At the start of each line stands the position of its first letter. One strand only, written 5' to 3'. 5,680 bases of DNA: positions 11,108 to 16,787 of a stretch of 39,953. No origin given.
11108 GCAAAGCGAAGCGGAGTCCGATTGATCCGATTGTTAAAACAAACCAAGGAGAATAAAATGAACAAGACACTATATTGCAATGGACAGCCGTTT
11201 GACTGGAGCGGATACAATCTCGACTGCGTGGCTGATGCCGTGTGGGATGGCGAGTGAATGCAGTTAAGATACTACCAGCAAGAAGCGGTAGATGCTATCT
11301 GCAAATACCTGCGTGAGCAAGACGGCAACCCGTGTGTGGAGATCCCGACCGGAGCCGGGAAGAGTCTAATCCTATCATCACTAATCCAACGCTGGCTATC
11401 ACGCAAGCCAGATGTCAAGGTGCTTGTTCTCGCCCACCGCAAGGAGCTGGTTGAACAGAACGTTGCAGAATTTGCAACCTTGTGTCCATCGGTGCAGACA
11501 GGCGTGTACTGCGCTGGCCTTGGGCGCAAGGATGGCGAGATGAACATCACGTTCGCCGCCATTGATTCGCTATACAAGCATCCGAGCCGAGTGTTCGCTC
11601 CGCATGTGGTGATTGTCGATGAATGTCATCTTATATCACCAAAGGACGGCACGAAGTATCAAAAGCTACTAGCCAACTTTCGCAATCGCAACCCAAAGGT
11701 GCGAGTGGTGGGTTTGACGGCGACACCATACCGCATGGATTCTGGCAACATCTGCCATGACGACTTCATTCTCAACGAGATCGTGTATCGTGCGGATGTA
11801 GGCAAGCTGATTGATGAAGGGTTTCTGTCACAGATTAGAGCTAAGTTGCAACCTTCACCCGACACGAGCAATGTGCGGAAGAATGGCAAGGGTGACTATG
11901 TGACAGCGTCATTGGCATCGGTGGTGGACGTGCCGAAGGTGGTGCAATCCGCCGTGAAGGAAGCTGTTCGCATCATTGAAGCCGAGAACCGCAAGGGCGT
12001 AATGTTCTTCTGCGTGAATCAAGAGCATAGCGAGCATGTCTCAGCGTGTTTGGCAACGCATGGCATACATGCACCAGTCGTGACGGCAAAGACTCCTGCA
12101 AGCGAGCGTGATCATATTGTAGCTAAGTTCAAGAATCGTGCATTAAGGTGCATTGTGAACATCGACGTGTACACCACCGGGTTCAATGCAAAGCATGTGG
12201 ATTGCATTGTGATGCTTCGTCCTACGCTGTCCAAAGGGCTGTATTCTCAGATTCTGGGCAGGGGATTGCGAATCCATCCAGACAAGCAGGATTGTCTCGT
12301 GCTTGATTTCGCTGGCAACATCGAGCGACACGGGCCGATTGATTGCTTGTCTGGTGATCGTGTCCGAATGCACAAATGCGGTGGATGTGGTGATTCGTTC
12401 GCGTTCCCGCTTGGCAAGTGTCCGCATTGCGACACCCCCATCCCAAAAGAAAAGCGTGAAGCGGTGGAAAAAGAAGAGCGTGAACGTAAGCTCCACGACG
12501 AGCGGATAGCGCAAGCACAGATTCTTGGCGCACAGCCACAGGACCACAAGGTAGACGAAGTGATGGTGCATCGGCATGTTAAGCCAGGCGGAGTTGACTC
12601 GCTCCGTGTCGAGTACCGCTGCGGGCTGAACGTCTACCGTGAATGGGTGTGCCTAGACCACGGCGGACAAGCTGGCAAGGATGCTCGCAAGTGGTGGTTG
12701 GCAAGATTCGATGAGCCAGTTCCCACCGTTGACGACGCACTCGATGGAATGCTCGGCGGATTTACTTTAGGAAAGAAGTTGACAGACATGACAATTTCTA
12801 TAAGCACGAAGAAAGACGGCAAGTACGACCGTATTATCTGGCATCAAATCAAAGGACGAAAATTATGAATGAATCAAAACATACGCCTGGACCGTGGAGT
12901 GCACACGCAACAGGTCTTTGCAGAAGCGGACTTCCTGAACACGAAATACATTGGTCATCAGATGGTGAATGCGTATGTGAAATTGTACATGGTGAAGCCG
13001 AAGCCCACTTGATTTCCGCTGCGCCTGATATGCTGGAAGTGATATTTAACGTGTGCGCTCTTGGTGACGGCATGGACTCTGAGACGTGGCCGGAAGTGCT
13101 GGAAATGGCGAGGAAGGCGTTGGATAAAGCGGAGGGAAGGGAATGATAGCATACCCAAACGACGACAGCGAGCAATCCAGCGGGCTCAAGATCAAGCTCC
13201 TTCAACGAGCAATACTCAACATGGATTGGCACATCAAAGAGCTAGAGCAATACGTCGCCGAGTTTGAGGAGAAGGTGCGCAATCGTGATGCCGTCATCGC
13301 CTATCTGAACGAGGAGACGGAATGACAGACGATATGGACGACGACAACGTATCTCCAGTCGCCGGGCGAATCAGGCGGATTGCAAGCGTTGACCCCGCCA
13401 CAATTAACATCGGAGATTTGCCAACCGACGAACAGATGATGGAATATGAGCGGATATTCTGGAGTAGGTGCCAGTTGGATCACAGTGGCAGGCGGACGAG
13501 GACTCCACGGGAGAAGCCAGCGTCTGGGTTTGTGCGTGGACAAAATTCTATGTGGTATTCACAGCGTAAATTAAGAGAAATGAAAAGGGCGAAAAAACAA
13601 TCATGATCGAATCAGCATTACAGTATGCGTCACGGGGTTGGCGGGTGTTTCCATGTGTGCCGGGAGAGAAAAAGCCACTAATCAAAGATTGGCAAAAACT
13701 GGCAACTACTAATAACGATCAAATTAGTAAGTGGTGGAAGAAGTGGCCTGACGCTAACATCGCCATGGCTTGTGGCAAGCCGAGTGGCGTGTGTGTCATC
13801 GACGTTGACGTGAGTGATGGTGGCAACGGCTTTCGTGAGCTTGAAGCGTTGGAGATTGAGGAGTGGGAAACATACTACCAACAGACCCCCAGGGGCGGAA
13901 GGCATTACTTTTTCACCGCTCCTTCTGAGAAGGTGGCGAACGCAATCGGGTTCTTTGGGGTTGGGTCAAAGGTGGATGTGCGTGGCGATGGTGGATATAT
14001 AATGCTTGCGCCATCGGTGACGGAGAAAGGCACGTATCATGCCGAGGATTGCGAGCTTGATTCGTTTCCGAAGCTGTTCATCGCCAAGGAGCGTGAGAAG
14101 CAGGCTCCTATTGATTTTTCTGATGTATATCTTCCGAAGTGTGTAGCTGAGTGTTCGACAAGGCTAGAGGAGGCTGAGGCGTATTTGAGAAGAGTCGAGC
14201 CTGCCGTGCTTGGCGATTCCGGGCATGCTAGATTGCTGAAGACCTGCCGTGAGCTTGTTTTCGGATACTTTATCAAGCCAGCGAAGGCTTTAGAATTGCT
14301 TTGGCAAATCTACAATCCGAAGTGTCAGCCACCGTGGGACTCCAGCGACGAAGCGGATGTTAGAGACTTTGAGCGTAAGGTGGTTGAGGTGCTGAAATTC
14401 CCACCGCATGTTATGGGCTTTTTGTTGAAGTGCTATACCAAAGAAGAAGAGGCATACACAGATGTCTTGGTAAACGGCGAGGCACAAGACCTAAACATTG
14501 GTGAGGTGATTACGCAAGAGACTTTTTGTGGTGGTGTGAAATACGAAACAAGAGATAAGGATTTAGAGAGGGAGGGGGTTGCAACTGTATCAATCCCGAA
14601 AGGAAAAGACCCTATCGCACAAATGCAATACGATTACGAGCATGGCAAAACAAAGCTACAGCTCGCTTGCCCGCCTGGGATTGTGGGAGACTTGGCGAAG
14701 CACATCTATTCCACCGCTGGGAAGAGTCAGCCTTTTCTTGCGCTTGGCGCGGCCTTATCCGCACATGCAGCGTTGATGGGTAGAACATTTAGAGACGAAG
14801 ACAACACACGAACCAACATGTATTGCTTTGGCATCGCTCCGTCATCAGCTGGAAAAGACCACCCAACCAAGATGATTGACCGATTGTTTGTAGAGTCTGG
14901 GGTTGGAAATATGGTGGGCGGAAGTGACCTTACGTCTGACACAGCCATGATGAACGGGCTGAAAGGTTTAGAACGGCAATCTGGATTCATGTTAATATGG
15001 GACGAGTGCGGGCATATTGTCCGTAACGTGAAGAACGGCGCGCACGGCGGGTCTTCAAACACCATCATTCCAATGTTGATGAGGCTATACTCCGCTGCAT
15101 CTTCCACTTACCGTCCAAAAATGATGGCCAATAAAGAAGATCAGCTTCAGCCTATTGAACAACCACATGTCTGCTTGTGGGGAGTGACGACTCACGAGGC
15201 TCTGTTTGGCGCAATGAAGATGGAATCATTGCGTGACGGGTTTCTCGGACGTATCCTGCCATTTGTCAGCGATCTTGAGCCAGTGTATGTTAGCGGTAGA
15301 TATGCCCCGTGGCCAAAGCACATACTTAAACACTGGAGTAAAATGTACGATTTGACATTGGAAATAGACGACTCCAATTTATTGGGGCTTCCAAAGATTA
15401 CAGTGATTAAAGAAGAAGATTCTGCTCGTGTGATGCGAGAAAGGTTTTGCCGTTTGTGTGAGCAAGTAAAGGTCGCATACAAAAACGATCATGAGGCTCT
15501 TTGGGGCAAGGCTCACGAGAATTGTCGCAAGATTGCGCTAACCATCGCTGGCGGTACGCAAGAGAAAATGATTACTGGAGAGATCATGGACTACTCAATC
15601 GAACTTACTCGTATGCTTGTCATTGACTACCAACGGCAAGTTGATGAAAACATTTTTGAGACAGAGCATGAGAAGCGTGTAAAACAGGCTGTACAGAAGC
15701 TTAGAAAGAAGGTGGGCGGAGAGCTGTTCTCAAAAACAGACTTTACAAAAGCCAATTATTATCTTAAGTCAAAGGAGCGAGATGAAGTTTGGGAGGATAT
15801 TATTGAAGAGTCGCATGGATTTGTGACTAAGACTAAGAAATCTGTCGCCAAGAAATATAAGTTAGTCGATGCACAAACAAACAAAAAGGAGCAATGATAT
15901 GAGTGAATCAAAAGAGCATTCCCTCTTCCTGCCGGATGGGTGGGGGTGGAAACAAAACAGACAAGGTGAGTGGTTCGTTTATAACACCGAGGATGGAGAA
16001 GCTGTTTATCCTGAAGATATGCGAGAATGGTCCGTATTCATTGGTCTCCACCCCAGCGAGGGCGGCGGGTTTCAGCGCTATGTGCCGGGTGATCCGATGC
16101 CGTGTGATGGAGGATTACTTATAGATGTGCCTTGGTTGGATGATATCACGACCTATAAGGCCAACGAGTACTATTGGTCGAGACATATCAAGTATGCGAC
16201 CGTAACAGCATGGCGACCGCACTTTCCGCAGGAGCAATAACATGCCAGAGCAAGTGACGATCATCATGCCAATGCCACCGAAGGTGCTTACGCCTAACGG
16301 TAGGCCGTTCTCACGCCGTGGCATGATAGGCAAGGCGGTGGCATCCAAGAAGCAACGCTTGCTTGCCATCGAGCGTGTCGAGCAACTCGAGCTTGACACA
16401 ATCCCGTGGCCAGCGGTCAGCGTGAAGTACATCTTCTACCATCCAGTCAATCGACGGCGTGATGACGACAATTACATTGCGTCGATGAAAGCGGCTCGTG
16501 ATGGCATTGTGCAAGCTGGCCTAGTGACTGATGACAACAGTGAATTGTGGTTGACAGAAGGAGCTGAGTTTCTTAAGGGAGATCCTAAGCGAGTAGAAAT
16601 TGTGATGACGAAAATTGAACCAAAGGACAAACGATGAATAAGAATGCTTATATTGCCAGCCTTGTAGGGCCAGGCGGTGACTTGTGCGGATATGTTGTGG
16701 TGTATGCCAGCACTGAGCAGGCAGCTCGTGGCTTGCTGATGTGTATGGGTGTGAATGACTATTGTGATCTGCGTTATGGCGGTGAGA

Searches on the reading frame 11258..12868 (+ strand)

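Call 13: search_protein_families(library=pfam, proteins=[window:11258-12868:+], max_evalue=0.01)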
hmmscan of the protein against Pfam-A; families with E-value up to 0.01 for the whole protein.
window:11258-12868:+ (536 aa): 7 families
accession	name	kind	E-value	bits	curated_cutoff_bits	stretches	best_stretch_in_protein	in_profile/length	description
PF04851.21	ResIII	-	3e-26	92.7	22.5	1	1-159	2-164/164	Type III restriction enzyme, res subunit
PF00271.37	Helicase_C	-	7.8e-15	55.5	23.5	1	236-339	6-109/110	Helicase conserved C-terminal domain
PF00270.35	DEAD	-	8.3e-15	55.4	26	1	6-157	3-160/167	DEAD/DEAH box helicase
PF18766.7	SWI2_SNF2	-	6.8e-09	36.1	26.7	1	6-161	1-159/221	SWI2/SNF2 ATPase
PF01713.27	Smr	-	4.1e-06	27.3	25.7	1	6-63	7-66/77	Smr domain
PF13604.12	AAA_30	-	4.6e-05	23.7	27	1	7-152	6-123/191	AAA domain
PF00004.35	AAA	-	0.009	16.9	21.2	0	30-163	6-117/131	ATPase family associated with various cellular activities (AAA)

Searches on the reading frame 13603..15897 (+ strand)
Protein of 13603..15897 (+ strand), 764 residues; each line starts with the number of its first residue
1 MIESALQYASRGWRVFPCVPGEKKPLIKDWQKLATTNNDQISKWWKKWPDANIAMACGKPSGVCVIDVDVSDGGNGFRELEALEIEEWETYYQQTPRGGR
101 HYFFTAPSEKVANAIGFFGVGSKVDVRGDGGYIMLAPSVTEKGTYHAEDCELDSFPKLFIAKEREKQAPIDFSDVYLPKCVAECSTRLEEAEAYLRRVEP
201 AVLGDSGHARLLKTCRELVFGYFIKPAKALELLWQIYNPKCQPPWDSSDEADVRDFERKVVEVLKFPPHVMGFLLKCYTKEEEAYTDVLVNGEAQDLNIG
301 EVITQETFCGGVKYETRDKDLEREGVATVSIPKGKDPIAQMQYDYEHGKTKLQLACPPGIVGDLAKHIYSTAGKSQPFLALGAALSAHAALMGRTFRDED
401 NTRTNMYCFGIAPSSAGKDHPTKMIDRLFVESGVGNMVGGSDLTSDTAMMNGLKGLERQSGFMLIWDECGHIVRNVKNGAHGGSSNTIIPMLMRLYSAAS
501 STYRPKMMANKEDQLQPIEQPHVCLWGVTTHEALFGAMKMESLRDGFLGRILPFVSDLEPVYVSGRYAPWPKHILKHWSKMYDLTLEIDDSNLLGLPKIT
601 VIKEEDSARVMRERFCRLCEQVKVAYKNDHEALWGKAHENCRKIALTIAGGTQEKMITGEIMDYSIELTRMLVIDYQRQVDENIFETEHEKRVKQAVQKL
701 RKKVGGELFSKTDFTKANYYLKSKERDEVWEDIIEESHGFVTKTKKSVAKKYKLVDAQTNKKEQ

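Call 13: search_protein_families(library=pfam, proteins=[window:13603-15897:+], max_evalue=0.01)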
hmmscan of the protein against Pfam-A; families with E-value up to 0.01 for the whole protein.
window:13603-15897:+ (764 aa): 2 families
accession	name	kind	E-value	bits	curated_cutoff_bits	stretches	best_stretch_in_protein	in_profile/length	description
PF09250.16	Prim-Pol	-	5.9e-41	141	22.8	1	5-155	1-155/158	Bifunctional DNA primase/polymerase, N-terminal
PF13148.11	DUF3987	-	0.00021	21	27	0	516-677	191-359/364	Protein of unknown function (DUF3987)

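Call 46: find_homologous_proteins(query=window:13603-15897:+, max_evalue=1e-30)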
Query window:13603-15897:+ (764 aa): 85 proteins with E <= 1e-30 among 8000 candidates.
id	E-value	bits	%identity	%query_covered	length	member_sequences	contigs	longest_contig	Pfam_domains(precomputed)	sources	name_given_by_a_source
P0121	9.4e-261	886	53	97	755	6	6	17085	PF09250.17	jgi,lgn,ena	jgi:hypothetical protein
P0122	3.5e-257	874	51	97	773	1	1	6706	PF13148.12,PF09250.17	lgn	-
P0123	1.4e-160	554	41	92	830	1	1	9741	PF09250.17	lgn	-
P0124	3.9e-123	431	35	96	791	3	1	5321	PF09250.17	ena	-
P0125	4.7e-119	417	37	96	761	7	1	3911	PF13148.12,PF09250.17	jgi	jgi:hypothetical protein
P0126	4.9e-115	404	34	96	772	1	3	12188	PF13148.12,PF09250.17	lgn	-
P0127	7.7e-115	403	34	96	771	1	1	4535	PF13148.12,PF09250.17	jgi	jgi:hypothetical protein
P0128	8.4e-113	396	35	96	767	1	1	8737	PF13148.12,PF09250.17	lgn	-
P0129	3.4e-112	394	34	96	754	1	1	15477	PF13148.12,PF09250.17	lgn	-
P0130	5.3e-111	391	36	96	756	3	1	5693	PF13148.12,PF09250.17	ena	-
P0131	7.1e-109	383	34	96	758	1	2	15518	PF13148.12,PF05158.19,PF09250.17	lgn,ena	-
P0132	4.4e-108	381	35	96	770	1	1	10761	PF13148.12,PF09250.17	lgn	-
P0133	4.5e-107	378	36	96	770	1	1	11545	PF13148.12,PF09250.17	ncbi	-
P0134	6.6e-107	377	32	98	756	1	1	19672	PF13148.12,PF09250.17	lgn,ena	-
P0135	4.1e-106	374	35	96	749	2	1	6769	PF13148.12,PF09250.17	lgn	-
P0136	7.2e-105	370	35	96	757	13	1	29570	PF13148.12,PF09250.17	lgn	-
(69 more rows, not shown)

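Call 47: find_encoding_contigs(protein=P0121, flank=10000, max_places=3)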
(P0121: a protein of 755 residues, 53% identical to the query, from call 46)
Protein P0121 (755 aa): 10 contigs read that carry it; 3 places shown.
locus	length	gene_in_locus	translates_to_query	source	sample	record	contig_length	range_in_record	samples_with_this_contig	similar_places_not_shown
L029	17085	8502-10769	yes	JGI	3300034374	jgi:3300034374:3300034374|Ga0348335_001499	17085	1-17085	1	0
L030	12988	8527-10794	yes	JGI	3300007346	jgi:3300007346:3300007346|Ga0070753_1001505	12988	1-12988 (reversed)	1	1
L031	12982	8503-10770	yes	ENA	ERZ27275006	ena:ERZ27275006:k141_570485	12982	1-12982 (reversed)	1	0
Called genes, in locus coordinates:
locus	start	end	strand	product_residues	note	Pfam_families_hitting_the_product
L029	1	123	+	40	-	?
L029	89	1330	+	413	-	-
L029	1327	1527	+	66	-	-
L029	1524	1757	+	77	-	-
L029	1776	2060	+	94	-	-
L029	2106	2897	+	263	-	PF13479:AAA_24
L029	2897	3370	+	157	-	-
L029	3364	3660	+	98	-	-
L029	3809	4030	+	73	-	-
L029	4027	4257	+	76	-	-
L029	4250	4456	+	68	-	-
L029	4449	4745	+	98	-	-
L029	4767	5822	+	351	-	PF12705:PDDEXK_1 (weak), PF01930:Cas_Cas4 (weak)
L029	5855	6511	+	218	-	PF25680:Mom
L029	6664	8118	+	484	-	PF00270:DEAD (weak), PF04851:ResIII, PF00271:Helicase_C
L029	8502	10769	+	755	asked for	PF09250:Prim-Pol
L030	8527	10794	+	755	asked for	PF09250:Prim-Pol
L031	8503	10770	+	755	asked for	PF09250:Prim-Pol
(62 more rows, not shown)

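Call 48: find_encoding_contigs(protein=P0123, flank=10000, max_places=2)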
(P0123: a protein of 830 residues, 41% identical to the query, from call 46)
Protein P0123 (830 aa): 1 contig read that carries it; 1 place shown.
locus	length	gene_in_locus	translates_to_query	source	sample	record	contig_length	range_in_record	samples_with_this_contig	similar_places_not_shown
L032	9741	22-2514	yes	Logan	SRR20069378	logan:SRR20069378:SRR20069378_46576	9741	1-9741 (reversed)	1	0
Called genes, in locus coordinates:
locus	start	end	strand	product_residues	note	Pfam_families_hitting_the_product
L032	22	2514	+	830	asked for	PF09250:Prim-Pol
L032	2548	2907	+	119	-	-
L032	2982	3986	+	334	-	-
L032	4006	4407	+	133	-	-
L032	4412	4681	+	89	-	-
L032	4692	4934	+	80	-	-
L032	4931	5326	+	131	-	-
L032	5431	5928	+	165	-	PF06094:GGACT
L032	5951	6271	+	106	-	-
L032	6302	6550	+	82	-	-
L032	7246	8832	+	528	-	-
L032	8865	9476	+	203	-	-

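Call 49: find_encoding_contigs(protein=P0136, flank=10000, max_places=2)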
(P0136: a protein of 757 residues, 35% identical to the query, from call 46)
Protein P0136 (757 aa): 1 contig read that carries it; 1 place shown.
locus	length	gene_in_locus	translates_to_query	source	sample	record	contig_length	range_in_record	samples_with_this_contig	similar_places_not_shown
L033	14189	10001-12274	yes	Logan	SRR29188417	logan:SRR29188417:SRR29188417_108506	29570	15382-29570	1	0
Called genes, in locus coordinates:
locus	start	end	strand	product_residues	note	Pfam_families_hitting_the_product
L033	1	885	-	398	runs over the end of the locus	PF00589:Phage_integrase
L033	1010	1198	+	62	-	-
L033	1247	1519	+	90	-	-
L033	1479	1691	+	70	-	-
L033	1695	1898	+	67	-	-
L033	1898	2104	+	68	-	-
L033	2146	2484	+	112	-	-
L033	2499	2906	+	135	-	-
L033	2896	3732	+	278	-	PF13479:AAA_24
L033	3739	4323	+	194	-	PF05037:DUF669 (weak)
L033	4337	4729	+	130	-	-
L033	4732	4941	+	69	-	-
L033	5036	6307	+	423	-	-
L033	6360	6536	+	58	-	-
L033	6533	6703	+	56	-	-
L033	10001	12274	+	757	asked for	PF09250:Prim-Pol, PF13148:DUF3987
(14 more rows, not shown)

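Call 52: search_protein_families(library=phrogs, proteins=[window:13603-15897:+], max_evalue=0.001)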
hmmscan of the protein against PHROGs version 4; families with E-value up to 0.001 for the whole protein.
window:13603-15897:+ (764 aa): 9 families
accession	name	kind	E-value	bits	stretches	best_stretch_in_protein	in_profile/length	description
phrog_3022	-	DNA, RNA and nucleotide metabolism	6.6e-69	234.1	2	351-704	352-711/788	DNA primase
phrog_1156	-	DNA, RNA and nucleotide metabolism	3.2e-30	106.4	1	3-149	15-167/855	DNA primase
phrog_5852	-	DNA, RNA and nucleotide metabolism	7.6e-26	91.9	1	3-145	68-225/242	DNA polymerase/primase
phrog_695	-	DNA, RNA and nucleotide metabolism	5.6e-20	72.7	1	2-248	9-255/704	DNA polymerase/primase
phrog_10514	-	DNA, RNA and nucleotide metabolism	1.1e-18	67.9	1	331-744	318-731/750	DNA primase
phrog_906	-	DNA, RNA and nucleotide metabolism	1.1e-16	61.8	1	32-149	86-230/872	DNA polymerase/primase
phrog_5177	-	DNA, RNA and nucleotide metabolism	3e-16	59.5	1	1-143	20-163/876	DNA polymerase/primase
phrog_10729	-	DNA, RNA and nucleotide metabolism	1.1e-11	44.7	1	3-144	16-156/722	DNA polymerase/primase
phrog_19930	-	DNA, RNA and nucleotide metabolism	1.8e-06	27.5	1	3-111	12-127/865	DNA polymerase/primase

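Call 58: search_solved_structures(query=window:13603-15897:+, max_evalue=1, show_alignments=0)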
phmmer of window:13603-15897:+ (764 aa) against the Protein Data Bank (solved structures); distinct sequences matched with E-value up to 1: 4.
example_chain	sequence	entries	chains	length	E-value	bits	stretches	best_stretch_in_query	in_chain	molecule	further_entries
1rni_A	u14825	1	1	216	0.006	18.2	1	6-106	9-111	ORF904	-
1ro0_A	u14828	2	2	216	0.015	16.9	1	9-106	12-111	ORF904 | hypothetical protein ORF904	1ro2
3m1m_A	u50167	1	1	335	0.016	16.8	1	6-106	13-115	ORF904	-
9fq7_3J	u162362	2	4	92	0.73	11.3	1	155-202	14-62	Ubiquinol-cytochrome c reductase complex 7.8 kDa protein, putative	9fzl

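Call 73: predict_structure(alignment_id=A3)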
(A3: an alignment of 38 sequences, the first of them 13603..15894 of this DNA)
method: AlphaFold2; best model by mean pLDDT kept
length: 764 residues; sequences in the alignment: 38
mean_pLDDT: 87.6   pTM: 0.60
mean pLDDT of the five models: 87.6, 87.0, 86.1, 85.8, 84.9
residues with pLDDT >= 90: 503; 70-90: 180; 50-70: 35; < 50: 46
segments of 3 or more residues with pLDDT < 50: 163-169, 293-324, 758-764
pLDDT, mean of each block of 10 residues (from residue 1): 97 97 96 97 98 97 97 87 88 95 91 87 92 97 91 91 46 76 93 96 87 96 95 97 95 94 87 92 74 45 36 38 63 89 93 96 98 97 98 95 97 94 96 91 81 83 93 80 77 94 82 78 96 90 90 94 93 96 88 85 97 96 90 95 98 96 98 94 88 90 87 94 94 79 66 65 34
secondary structure, 60 per line:
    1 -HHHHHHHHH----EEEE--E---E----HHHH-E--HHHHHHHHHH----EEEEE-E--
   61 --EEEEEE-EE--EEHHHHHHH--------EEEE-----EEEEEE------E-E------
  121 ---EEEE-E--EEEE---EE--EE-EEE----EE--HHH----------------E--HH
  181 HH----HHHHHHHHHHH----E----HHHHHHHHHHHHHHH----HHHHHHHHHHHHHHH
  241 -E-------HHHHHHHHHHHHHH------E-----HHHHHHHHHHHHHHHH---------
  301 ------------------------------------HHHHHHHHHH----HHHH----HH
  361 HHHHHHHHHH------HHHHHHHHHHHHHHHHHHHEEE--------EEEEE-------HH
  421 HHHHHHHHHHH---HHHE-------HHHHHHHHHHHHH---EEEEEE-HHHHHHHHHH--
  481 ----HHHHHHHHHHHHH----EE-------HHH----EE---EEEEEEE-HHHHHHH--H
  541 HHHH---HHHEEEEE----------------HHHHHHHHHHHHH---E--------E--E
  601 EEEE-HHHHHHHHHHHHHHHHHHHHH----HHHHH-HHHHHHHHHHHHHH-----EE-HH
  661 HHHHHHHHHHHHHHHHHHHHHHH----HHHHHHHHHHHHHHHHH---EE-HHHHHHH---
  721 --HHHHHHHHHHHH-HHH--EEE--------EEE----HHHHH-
elements in order (helices of 4 or more, strands of 3 or more residues): H2-10 E15-18 H30-33 H38-47 E52-56 E63-68 H76-82 E91-94 E100-105 E124-127 E132-135 E146-148 H179-182 H187-197 H207-221 H226-240 H250-263 H276-291 H337-346 H351-354 H359-370 H377-395 E396-398 E407-411 H419-431 H446-458 E462-467 H469-478 H485-497 E523-529 H531-537 H540-544 E551-555 H572-584 E600-604 H606-626 H631-635 H637-650 H659-683 H688-704 H711-717 H723-734 E741-743 E752-754 H759-763

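Call 75: fold_search(model_id=the predicted structure, library=pdb)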
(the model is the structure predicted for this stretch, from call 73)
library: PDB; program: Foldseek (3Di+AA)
matches with E <= 10: 723; with E <= 0.001: 41
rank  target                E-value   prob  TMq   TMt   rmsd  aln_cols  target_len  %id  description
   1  9aam_MODEL_1_B        1.7e-07  1.00  0.18  0.37  13.7       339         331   17  Integrated Structure of pRN1 DNA Primase in Complex with the First Two Base Pairs  (released 2026-03-25)
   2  3m1m                  8.1e-07  1.00  0.18  0.39  17.1       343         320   14  Crystal structure of the primase-polymerase from Sulfolobus islandicus (released 2010-06-16)
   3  1rni                  1.3e-06  1.00  0.17  0.53   5.0       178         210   20  Bifunctional DNA primase/polymerase domain of ORF904 from the archaeal plasmid pRN1 (released 2004-01-27)
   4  1ro0                  2.5e-06  1.00  0.15  0.49   6.8       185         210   17  Bifunctional DNA primase/polymerase domain of ORF904 from the archaeal plasmid pRN1- Triple mutant F50M/L107M/L110M SeMe (released 2004-01-27)
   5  8ouw_6                2.1e-05  1.00  0.24  0.25  15.6       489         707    9  Cryo-EM structure of CMG helicase bound to TIM-1/TIPN-1 and homodimeric DNSN-1 on fork DNA (Caenorhabditis elegans) (released 2023-08-16)
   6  5u8t_4                3.2e-05  1.00  0.24  0.26  17.9       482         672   10  Structure of Eukaryotic CMG Helicase at a Replication Fork and Implications (released 2017-02-08)
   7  8q67_B                3.7e-05  1.00  0.26  0.34  12.6       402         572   12  Crystal structure of a homohexameric MCM from M. acidophilum (released 2025-03-12)
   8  7rr4                  5.2e-05  1.00  0.17  0.37  13.8       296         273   14  Structure of Deep-Sea Phage NrS-1 Primase-Polymerase N300 in complex with magnesium and pyrophosphate (released 2022-01-12)
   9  8q67_E                6.3e-05  1.00  0.23  0.30  15.5       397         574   14  Crystal structure of a homohexameric MCM from M. acidophilum (released 2025-03-12)
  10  7pmk_5                7.2e-05  1.00  0.26  0.30  15.0       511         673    9  S. cerevisiae replisome-SCF(Dia2) complex bound to double-stranded DNA (conformation I) (released 2021-11-10)
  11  9caq_B                9.7e-05  1.00  0.26  0.32  12.8       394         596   11  Cryo-EM structure of a human MCM2-7 double hexamer formed from independently loaded MCM2-7 single hexamers (released 2024-10-02)
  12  8w7m_3                1.1e-04  1.00  0.24  0.28  16.6       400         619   10  Yeast replisome in state V (released 2023-12-06)
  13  6a9w                  1.2e-04  1.00  0.16  0.34  13.7       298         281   14  Structure of the bifunctional DNA primase-polymerase from phage NrS-1 (released 2019-03-13)
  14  7rr3                  1.2e-04  1.00  0.15  0.34  14.3       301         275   16  Structure of Deep-Sea Phage NrS-1 Primase-Polymerase N300 in complex with calcium and ddCTP (released 2022-01-12)
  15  5uj7_D                1.2e-04  0.99  0.11  0.20  19.5       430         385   10  Structure of the active form of human Origin Recognition Complex ATPase motor module, complex subunitS 1, 4, 5 (released 2017-02-08)
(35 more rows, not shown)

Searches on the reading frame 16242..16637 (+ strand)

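Call 13: search_protein_families(library=pfam, proteins=[window:16242-16637:+], max_evalue=0.01)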
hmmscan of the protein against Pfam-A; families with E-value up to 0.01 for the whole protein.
window:16242-16637:+ (131 aa): 0 families

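Call 43: search_protein_families(library=phrogs, proteins=[window:16242-16637:+], max_evalue=0.001)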
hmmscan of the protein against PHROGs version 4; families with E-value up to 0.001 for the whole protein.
window:16242-16637:+ (131 aa): 5 families
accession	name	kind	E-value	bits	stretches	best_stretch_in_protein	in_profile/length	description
phrog_34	-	DNA, RNA and nucleotide metabolism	2.5e-15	57.8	1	2-126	72-195/259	RusA-like Holliday junction resolvase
phrog_1682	-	DNA, RNA and nucleotide metabolism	8.4e-09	36.2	1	42-130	65-150/387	RusA-like Holliday junction resolvase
phrog_1532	-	unknown function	1.6e-05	25.5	1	59-100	10-48/80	-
phrog_9203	-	DNA, RNA and nucleotide metabolism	2.6e-05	25.4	1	39-105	83-147/169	RusA-like Holliday junction resolvase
phrog_21721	-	DNA, RNA and nucleotide metabolism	4.9e-05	23.9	1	50-128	53-134/265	RusA-like Holliday junction resolvase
